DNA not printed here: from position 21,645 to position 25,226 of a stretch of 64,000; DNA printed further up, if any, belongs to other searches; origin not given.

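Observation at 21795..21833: Short shared C-terminal tail PLGM-x-I-x-I-[QR] on two unrelated families of giant secreted repeat proteins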

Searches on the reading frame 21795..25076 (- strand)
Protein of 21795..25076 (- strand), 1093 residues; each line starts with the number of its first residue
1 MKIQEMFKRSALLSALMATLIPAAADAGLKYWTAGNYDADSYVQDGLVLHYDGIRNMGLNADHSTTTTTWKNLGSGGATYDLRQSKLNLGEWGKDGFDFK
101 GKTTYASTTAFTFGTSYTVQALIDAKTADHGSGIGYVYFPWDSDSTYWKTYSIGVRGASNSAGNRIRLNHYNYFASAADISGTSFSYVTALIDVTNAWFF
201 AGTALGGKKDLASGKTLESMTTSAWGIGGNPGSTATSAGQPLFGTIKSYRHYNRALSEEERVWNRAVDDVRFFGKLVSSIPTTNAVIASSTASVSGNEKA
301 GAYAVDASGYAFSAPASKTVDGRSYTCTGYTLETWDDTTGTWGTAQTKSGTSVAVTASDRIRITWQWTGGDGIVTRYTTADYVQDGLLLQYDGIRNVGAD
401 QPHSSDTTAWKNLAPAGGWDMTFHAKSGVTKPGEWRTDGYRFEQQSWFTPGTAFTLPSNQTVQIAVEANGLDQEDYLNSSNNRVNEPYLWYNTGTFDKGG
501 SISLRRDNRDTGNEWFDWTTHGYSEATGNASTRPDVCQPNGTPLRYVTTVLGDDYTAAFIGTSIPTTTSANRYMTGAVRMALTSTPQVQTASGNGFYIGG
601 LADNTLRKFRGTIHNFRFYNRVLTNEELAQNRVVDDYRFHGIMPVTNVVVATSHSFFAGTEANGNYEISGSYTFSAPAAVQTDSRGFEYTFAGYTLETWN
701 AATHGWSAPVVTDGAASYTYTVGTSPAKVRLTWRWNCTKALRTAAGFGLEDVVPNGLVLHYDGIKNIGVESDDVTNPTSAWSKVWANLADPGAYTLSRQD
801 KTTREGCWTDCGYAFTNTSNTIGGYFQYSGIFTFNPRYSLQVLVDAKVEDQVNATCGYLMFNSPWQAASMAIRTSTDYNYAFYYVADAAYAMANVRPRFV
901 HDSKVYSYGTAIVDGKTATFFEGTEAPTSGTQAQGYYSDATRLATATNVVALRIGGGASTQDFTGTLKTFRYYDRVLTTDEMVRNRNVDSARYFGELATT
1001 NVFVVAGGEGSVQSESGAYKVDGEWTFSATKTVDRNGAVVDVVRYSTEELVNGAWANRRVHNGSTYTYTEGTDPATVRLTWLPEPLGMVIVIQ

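Call 7: search_protein_families(library=ncbifam, proteins=[window:21795-25076:-], max_evalue=1)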
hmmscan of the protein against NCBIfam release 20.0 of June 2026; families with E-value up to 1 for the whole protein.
window:21795-25076:- (1093 aa): 1 family
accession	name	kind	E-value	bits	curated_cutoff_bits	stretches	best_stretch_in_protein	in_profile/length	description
TIGR03437.1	Soli_cterm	paralog_domain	0.0041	16.9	29.05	1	881-969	100-186/225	Solibacter uncharacterized C-terminal domain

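Call 8: search_protein_families(library=pfam, proteins=[window:21795-25076:-], max_evalue=1)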
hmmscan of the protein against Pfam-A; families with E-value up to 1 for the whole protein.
window:21795-25076:- (1093 aa): 3 families
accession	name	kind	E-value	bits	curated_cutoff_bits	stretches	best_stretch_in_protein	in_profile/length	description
PF13385.13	Laminin_G_3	-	1.1e-06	29.3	27.6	3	570-629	93-151/151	Concanavalin A-like lectin/glucanases superfamily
PF05744.16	Benyvirus_P25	-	0.0037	16.8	25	0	751-799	135-178/240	Benyvirus P25/P26 protein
PF18079.6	AglB_L1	-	0.04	14.5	23.6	1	1024-1079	27-76/87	Archaeal glycosylation protein B long peripheral domain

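Call 14: find_homologous_proteins(query=window:21795-25076:-)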
Query window:21795-25076:- (1093 aa): 325 proteins with E <= 0.001 among 8000 candidates; the best 120 are listed.
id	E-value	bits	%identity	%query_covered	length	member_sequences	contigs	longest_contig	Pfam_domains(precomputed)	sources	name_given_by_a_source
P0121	0.0e+0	2499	100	100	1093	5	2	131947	-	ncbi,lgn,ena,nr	ncbi:MAG: hypothetical protein IJH50_11980 [Kiritimatiellae bacterium]|nr:hypothetical protein [Kiri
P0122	0.0e+0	1885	76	100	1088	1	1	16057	-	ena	-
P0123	0.0e+0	1716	70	100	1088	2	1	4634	-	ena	-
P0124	0.0e+0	1633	69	98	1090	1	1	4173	-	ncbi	-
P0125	0.0e+0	1587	67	100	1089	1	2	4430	-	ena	-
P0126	0.0e+0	1553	65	100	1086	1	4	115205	PF05744.16,PF13385.14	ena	-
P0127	0.0e+0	1499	64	99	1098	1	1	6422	-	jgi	jgi:hypothetical protein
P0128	0.0e+0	1480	64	100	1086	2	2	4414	-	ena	-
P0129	0.0e+0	1445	62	100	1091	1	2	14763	-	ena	-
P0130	0.0e+0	1422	61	99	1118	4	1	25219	PF13385.14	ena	-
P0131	0.0e+0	1418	63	100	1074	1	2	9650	-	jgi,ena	jgi:hypothetical protein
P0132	0.0e+0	1413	60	100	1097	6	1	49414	PF13385.14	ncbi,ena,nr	ncbi:MAG: hypothetical protein IKF72_12585 [Kiritimatiellae bacterium]|nr:hypothetical protein [Kiri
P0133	0.0e+0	1400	60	99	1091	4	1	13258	-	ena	-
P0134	0.0e+0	1395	59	99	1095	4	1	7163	PF13385.14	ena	-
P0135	0.0e+0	1385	60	100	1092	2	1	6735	-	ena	-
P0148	0.0e+0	1226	55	99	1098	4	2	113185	PF13385.14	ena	-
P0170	1.3e-255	869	44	97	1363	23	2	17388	PF13385.14,PF04545.23,PF04542.21,PF08281.19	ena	-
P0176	3.5e-212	726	40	96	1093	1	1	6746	PF13385.14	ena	-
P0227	1.5e-167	578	31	96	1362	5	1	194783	PF13385.14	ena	-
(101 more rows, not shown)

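Call 29: search_protein_families(library=pfam, proteins=[P0170], max_evalue=0.1)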
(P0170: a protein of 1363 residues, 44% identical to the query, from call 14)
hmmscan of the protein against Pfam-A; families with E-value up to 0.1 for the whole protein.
P0170 (1363 aa): 5 families
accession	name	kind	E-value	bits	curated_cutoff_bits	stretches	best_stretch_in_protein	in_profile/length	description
PF08281.18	Sigma70_r4_2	-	6.6e-12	45.3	25.7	1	114-165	3-54/54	Sigma-70, region 4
PF13385.13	Laminin_G_3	-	1e-10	42.4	27.6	3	867-911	109-151/151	Concanavalin A-like lectin/glucanases superfamily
PF04542.20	Sigma70_r2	-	2.1e-08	34.3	24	1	18-84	1-69/71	Sigma-70 region 2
PF04545.22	Sigma70_r4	-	4.9e-07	29.6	24.1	1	118-165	1-48/50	Sigma-70, region 4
PF07638.17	Sigma70_ECF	-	0.0072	16.7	21.1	1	26-168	30-182/185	ECF sigma factor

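Call 31: find_encoding_contigs(protein=P0121, flank=10000, max_places=3)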
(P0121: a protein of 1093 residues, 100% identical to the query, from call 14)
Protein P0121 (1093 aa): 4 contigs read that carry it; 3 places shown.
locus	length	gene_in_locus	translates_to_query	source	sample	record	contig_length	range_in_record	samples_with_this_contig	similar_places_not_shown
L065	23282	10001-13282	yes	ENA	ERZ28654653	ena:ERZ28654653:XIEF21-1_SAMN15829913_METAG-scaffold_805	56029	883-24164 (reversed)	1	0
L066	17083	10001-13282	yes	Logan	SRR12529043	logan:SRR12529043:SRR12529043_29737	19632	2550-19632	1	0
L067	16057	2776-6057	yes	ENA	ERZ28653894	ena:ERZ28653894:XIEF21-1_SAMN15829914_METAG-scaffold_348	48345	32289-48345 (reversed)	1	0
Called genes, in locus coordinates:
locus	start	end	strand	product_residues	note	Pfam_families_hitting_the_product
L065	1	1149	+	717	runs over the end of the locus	-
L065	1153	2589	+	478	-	PF04734:Ceramidase_alk (faint)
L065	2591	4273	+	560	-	-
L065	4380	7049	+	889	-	-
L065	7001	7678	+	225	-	-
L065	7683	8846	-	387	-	PF13377:Peripla_BP_3, PF12833:HTH_18, PF00165:HTH_AraC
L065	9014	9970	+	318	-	PF00149:Metallophos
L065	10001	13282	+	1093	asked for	-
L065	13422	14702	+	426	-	PF13173:AAA_14, PF13635:DUF4143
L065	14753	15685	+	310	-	PF00149:Metallophos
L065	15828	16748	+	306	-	PF03009:GDPD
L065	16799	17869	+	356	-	PF01210:NAD_Gly3P_dh_N, PF07479:NAD_Gly3P_dh_C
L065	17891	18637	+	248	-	PF00132:Hexapep (faint), PF25087:GMPPB_C (faint)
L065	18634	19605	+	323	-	-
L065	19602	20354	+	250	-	-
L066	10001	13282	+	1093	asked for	-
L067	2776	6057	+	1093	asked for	-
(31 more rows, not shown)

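Call 71: find_encoding_contigs(protein=P0227, flank=10000, max_places=2)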
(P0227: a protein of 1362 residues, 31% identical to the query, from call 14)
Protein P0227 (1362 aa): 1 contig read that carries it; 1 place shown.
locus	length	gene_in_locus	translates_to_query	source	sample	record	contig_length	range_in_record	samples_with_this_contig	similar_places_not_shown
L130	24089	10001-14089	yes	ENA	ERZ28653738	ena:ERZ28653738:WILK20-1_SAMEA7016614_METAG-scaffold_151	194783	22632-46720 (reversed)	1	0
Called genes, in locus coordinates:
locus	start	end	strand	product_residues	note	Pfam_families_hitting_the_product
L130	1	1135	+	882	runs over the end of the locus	PF12951:PATR (weak)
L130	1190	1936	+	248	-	PF00085:Thioredoxin (faint), PF13899:Thioredoxin_7, PF13098:Thioredoxin_2, PF13905:Thioredoxin_8 (faint)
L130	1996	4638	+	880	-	PF12951:PATR (weak)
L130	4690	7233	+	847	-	PF12951:PATR (weak)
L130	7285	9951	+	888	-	PF12951:PATR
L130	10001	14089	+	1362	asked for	PF13385:Laminin_G_3 (faint)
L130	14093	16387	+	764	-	PF03009:GDPD, PF13385:Laminin_G_3 (faint)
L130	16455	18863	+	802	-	-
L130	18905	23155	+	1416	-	PF18483:Lectin_L-type_dom (faint)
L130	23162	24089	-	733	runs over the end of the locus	PF13180:PDZ_2 (faint), PF00595:PDZ (faint), PF17820:PDZ_6 (faint)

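Call 75: search_protein_families(library=pfam, proteins=[L130:23162-24088:-, L130:1996-4638:+, L130:14093-16387:+, L130:18905-23155:+, L130:16455-18863:+], max_evalue=0.01)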
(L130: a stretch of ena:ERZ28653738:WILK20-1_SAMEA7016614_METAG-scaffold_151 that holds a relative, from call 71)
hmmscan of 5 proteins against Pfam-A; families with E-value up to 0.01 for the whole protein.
L130:23162-24088:- (308 aa): 4 families
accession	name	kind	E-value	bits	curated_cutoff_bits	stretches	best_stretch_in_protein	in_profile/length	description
PF17820.7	PDZ_6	-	1.3e-11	44.5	27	1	237-284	1-50/54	PDZ domain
PF00595.29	PDZ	-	1e-09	39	23.2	1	231-280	20-73/81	PDZ domain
PF13180.12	PDZ_2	-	2.1e-08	34.8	27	1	230-298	8-79/80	PDZ domain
PF12812.13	PDZ_1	-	0.0091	16.5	28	0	216-281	15-77/78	PDZ-like domain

L130:1996-4638:+ (880 aa): 1 family
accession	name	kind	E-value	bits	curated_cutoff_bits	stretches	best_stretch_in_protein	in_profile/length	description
PF12951.13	PATR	-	2.9e-07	30.8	27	1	54-84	1-30/30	Passenger-associated-transport-repeat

L130:14093-16387:+ (764 aa): 2 families
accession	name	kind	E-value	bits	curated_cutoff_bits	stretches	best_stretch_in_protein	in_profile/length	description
PF03009.23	GDPD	-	1.9e-27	97.4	23.6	1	29-256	1-240/244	Glycerophosphoryl diester phosphodiesterase family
PF13385.13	Laminin_G_3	-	7.1e-06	26.7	27.6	1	345-499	1-149/151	Concanavalin A-like lectin/glucanases superfamily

L130:18905-23155:+ (1416 aa): 1 family
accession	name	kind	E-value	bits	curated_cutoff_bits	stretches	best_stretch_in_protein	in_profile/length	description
PF18483.9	Lectin_L-type_dom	-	6.5e-12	46.2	78.3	0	504-540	21-57/215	Legume lectin beta-barrel domain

L130:16455-18863:+ (802 aa): 0 families

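Call 94: find_encoding_contigs(protein=P0148, flank=10000, max_places=1)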
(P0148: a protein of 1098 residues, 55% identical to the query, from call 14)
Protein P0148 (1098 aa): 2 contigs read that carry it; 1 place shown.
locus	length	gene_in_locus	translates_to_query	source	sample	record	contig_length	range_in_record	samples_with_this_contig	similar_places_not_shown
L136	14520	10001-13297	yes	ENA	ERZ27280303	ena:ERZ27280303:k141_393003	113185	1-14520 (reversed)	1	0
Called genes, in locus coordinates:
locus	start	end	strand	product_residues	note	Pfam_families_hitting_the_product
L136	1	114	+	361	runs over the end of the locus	PF02684:LpxB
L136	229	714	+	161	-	PF02381:MraZ (faint)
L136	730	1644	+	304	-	PF01795:Methyltransf_5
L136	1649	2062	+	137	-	-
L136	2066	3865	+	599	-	PF03717:PBP_dimer, PF00905:Transpeptidase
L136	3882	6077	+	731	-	PF23139:OB_YrrC, PF14520:HHH_5 (faint), PF14490:HHH_RecD2, PF13245:AAA_19, PF13604:AAA_30, PF01443:Viral_helicase1 (weak), PF18335:SH3_13, PF13538:UvrD_C_2, +1 more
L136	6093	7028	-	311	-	-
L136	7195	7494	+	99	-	PF00216:Bac_DNA_binding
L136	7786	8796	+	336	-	PF05496:RuvB_N, PF00004:AAA, PF07728:AAA_5 (weak), PF17864:AAA_lid_4, PF05491:WHD_RuvB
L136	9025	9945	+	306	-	PF03009:GDPD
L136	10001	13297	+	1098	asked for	PF13385:Laminin_G_3 (faint)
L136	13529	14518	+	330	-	?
